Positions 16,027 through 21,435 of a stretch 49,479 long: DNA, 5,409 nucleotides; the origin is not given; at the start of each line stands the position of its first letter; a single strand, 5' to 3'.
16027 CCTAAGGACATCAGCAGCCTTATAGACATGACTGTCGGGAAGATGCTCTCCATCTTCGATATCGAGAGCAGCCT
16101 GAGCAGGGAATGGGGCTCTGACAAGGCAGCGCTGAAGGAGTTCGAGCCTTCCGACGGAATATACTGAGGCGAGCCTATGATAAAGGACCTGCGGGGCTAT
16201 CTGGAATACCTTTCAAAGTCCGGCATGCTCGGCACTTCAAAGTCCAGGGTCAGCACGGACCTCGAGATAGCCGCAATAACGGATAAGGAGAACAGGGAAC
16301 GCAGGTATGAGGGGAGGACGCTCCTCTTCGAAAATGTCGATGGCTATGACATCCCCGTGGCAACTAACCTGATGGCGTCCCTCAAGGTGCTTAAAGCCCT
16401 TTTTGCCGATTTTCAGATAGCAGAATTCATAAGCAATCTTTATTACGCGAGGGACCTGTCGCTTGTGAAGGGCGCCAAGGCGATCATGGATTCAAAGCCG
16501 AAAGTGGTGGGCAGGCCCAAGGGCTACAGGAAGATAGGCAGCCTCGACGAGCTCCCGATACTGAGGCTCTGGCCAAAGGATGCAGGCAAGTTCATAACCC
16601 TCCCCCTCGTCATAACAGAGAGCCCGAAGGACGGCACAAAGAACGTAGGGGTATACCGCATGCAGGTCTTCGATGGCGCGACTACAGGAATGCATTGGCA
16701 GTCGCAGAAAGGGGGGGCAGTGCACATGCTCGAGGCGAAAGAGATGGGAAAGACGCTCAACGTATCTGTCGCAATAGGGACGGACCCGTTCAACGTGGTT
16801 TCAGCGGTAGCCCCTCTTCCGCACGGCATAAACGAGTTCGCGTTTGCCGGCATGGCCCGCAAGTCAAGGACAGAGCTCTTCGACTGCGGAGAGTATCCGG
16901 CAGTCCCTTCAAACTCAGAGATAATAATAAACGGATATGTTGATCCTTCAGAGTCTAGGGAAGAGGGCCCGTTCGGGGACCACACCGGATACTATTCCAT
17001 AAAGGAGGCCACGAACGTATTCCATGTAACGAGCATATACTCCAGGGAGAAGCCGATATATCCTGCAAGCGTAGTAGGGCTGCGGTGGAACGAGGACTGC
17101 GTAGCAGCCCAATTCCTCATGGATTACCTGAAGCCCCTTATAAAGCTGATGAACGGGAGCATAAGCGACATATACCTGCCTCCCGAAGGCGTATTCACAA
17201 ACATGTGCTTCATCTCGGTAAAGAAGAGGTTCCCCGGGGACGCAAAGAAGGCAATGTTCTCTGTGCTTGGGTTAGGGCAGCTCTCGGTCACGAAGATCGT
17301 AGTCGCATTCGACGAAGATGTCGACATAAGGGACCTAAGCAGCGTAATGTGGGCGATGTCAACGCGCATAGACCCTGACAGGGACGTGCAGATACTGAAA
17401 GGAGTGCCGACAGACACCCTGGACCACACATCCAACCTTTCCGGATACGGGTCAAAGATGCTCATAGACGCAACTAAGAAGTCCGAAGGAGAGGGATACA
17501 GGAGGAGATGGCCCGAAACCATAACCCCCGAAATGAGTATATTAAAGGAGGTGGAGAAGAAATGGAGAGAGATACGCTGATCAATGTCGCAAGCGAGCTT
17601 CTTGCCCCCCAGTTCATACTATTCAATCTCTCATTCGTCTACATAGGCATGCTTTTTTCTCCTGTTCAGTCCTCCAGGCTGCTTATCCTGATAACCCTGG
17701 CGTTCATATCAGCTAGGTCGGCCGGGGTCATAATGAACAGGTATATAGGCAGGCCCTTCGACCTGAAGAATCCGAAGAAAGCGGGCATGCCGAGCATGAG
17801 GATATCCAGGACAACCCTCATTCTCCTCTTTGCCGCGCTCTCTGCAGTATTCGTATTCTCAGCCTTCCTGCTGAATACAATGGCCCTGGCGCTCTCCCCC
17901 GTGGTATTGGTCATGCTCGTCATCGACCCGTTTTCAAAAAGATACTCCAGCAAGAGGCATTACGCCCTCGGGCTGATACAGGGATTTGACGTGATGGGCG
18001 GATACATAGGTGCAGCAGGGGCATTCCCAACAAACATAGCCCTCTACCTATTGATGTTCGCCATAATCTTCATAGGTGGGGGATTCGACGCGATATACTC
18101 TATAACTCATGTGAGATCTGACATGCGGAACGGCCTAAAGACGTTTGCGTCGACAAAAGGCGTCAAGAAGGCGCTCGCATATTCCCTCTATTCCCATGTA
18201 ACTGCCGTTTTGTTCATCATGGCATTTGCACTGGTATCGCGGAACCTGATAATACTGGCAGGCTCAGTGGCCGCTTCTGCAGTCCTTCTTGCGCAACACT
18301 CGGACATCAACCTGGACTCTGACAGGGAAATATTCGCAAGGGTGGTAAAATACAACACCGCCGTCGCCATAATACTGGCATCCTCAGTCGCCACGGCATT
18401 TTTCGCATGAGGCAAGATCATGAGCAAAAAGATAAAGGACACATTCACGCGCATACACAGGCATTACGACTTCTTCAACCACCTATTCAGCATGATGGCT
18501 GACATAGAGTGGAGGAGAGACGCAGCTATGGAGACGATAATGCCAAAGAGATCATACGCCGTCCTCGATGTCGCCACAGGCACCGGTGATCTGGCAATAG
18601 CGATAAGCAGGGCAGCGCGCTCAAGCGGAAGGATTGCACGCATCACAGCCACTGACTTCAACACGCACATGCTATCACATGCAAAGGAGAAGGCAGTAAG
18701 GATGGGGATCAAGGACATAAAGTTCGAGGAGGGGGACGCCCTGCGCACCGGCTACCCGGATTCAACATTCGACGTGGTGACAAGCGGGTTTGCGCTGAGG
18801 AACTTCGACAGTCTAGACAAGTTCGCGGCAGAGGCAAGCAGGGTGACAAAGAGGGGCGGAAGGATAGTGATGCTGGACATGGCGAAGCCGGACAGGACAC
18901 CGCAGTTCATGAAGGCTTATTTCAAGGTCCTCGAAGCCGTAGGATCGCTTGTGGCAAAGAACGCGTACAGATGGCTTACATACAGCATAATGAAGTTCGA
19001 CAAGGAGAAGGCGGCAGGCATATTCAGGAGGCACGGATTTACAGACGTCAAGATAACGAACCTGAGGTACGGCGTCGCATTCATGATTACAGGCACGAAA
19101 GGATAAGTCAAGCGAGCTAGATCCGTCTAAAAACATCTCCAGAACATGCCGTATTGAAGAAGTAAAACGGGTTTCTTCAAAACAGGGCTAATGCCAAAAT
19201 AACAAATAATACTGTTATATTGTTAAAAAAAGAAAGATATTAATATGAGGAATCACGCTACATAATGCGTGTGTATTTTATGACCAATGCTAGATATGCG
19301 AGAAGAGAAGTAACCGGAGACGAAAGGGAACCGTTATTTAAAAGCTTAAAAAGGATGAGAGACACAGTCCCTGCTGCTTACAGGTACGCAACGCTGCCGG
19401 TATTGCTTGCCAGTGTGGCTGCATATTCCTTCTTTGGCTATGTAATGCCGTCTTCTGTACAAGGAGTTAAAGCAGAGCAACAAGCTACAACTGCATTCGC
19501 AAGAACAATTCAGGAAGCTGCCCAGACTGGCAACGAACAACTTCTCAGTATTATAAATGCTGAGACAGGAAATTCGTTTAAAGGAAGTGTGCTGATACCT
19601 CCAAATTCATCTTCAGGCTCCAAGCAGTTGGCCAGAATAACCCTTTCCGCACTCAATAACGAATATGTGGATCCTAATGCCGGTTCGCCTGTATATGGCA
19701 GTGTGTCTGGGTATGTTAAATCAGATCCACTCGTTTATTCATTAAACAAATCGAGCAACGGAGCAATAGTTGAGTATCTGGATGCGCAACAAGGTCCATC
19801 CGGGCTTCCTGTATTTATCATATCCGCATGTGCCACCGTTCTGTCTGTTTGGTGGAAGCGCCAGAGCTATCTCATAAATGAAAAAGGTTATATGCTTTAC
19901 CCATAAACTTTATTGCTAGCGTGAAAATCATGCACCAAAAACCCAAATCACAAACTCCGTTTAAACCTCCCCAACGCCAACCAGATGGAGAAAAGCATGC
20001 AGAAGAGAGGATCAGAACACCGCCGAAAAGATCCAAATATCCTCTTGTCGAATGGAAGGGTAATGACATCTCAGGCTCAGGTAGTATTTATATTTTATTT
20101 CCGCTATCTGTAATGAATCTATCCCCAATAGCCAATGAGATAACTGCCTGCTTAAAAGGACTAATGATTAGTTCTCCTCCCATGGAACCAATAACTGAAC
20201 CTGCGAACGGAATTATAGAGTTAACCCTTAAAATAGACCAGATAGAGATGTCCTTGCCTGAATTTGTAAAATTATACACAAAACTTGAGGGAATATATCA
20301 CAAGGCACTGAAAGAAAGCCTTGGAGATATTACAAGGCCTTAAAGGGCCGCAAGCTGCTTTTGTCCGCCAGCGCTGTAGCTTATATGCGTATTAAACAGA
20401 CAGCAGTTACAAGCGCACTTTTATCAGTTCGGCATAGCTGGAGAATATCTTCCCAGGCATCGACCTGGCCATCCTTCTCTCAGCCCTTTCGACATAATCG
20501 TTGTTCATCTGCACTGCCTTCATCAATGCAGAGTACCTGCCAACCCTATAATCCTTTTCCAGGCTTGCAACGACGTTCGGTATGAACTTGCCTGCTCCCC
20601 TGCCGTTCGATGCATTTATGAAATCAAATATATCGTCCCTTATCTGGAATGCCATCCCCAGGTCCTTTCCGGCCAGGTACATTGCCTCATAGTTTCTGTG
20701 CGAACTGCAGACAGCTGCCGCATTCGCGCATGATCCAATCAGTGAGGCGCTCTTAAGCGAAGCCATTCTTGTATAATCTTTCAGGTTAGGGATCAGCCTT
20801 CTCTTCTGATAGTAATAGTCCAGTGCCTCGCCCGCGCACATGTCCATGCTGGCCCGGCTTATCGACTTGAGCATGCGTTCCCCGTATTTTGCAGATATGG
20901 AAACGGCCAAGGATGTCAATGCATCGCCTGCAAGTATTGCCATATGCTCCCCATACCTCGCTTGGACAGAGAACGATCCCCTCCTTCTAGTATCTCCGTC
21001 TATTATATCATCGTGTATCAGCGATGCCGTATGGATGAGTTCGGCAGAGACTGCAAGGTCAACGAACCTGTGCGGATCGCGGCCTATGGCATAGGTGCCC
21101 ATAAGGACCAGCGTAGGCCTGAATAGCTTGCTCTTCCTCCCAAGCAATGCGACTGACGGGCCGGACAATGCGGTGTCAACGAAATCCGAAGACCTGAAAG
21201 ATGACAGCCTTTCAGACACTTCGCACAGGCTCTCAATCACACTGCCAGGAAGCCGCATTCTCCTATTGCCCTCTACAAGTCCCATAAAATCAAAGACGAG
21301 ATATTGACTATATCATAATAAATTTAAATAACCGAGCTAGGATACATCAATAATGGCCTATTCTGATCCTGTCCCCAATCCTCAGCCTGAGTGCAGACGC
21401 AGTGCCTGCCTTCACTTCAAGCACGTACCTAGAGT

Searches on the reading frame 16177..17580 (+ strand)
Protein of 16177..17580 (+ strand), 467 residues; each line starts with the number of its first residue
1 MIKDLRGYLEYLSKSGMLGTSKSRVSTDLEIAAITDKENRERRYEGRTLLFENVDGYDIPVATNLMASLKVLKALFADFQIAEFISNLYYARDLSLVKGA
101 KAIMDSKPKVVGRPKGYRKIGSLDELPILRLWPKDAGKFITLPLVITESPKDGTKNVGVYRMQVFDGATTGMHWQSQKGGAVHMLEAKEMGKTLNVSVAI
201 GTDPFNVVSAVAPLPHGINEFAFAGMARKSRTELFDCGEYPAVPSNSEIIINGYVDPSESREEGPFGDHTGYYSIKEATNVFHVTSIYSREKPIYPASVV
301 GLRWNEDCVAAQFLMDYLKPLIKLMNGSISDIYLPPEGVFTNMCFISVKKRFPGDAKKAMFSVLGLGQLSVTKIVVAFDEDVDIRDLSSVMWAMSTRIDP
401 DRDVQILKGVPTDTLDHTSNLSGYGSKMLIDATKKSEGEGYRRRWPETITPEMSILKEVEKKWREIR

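Call 27: search_protein_families(library=pfam, proteins=[window:16177-17580:+], max_evalue=0.00001)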
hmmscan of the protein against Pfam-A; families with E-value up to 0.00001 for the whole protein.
window:16177-17580:+ (467 aa): 3 families
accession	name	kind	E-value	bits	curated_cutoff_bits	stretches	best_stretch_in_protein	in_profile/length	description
PF01977.22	UbiD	-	4.1e-68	229.1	23.3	1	122-301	22-204/206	3-octaprenyl-4-hydroxybenzoate carboxy-lyase Rift-related domain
PF20696.2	UbiD_C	-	1.8e-40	138.3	24.2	1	318-432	11-127/127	3-octaprenyl-4-hydroxybenzoate carboxy-lyase C-terminal domain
PF20695.2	UbiD_N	-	3.6e-12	46.6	24.3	1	9-76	1-63/78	3-octaprenyl-4-hydroxybenzoate carboxy-lyase N-terminal domain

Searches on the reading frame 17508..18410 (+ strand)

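Call 27: search_protein_families(library=pfam, proteins=[window:17508-18410:+], max_evalue=0.00001)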
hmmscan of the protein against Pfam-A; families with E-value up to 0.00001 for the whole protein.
window:17508-18410:+ (300 aa): 1 family
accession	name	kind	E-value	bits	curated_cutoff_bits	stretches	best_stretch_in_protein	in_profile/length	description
PF01040.23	UbiA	-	6.4e-28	98.1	34.2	1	41-281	2-246/250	UbiA prenyltransferase family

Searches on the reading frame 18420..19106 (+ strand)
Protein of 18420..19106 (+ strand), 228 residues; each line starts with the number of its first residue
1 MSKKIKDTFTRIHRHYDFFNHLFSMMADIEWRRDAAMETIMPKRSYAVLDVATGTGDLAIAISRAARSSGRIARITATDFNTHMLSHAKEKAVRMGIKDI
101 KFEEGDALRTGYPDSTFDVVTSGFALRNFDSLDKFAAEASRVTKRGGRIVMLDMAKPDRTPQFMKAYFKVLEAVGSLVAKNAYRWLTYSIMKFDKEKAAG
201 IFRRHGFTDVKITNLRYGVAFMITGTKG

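Call 27: search_protein_families(library=pfam, proteins=[window:18420-19106:+], max_evalue=0.00001)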
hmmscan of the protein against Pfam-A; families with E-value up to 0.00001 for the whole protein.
window:18420-19106:+ (228 aa): 7 families
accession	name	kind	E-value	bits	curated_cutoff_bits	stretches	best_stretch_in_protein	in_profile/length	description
PF01209.24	Ubie_methyltran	-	1.5e-46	159.1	20.1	1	2-227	6-233/233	ubiE/COQ5 methyltransferase family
PF13847.12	Methyltransf_31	-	1e-18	67.8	27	1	44-179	3-133/145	Methyltransferase domain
PF08241.18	Methyltransf_11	-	2.7e-18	66.8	21.2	1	49-151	1-95/95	Methyltransferase domain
PF13649.12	Methyltransf_25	-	5.6e-18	65.9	27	1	48-147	1-97/97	Methyltransferase domain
PF08242.18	Methyltransf_12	-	1.1e-10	42.5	30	1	49-149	1-98/98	Methyltransferase domain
PF13489.12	Methyltransf_23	-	2.5e-06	27.8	27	1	43-210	21-162/164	Methyltransferase domain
PF05175.20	MTS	-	8.9e-06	25.9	23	0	38-174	25-160/170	Methyltransferase small domain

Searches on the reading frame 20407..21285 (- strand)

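Call 27: search_protein_families(library=pfam, proteins=[window:20407-21285:-], max_evalue=0.00001)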
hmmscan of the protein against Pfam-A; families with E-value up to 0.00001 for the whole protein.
window:20407-21285:- (292 aa): 1 family
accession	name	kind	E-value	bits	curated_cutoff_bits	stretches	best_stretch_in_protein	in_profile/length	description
PF00348.22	polyprenyl_synt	-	1.4e-44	152.7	27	1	40-227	4-196/251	Polyprenyl synthetase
